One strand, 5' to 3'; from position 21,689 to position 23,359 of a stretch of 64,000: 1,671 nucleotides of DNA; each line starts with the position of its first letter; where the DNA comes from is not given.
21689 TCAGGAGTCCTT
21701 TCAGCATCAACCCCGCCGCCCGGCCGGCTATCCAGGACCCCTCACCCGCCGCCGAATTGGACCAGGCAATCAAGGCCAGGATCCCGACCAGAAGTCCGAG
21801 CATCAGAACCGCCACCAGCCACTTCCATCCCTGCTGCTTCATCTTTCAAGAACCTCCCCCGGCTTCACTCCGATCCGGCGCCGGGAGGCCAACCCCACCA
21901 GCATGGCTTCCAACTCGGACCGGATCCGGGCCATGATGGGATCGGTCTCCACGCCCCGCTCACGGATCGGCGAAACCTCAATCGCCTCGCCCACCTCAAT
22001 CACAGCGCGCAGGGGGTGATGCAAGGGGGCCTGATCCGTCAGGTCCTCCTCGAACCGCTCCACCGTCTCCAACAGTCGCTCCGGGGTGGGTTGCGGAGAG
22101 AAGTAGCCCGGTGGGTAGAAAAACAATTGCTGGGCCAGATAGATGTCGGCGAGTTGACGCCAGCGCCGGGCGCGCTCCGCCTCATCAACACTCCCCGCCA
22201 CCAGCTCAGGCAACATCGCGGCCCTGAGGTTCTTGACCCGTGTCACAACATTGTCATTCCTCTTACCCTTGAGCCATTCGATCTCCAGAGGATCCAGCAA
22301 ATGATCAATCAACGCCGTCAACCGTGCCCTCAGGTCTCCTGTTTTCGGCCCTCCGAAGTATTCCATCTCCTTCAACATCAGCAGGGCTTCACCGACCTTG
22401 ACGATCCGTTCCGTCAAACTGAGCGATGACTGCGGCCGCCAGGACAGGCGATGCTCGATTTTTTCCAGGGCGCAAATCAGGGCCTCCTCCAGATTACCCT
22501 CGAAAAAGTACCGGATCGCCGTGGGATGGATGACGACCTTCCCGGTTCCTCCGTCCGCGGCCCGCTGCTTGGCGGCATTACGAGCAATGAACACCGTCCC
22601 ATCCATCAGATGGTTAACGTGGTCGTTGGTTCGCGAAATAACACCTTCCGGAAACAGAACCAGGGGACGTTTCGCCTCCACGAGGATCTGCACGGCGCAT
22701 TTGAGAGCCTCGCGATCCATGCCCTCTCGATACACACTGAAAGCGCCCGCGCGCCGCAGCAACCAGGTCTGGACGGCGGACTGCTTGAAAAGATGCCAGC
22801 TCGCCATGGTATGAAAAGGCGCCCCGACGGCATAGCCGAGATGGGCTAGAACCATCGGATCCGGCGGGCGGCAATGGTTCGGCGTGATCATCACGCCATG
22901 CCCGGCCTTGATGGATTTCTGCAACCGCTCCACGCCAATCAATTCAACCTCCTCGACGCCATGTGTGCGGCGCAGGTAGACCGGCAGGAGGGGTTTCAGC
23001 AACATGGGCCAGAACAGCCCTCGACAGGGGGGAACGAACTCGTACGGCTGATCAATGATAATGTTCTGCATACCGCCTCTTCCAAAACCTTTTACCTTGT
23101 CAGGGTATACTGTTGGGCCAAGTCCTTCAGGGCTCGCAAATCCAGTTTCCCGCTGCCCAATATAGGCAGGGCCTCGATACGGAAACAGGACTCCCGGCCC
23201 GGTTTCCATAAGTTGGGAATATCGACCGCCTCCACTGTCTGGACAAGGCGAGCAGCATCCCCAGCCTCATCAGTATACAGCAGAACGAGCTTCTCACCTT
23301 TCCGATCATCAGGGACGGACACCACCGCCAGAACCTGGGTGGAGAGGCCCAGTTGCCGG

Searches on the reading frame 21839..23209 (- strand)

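Call 6: search_protein_families(library=pfam, proteins=[window:21839-23209:-], max_evalue=0.01)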
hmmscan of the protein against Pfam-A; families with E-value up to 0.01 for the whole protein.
window:21839-23209:- (456 aa): 1 family
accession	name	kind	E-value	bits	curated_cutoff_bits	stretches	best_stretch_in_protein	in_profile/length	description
PF01553.26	Acyltransferase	-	3.5e-14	53.2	23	1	98-232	8-131/132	Acyltransferase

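Call 40: search_protein_families(library=ncbifam, proteins=[window:21839-23209:-], max_evalue=0.001)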
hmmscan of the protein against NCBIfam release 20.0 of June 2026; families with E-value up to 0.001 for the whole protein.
window:21839-23209:- (456 aa): 2 families
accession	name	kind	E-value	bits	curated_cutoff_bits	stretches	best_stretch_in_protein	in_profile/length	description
TIGR00530.1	AGP_acyltrn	subfamily_domain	6.9e-07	29.1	102.95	1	97-212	9-120/130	1-acylglycerol-3-phosphate O-acyltransferase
NF005959.0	PRK08043.1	equivalog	0.00046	18.5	886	1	99-211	24-127/719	bifunctional acyl-ACP--phospholipid O-acyltransferase/long-chain-fatty-acid--ACP ligase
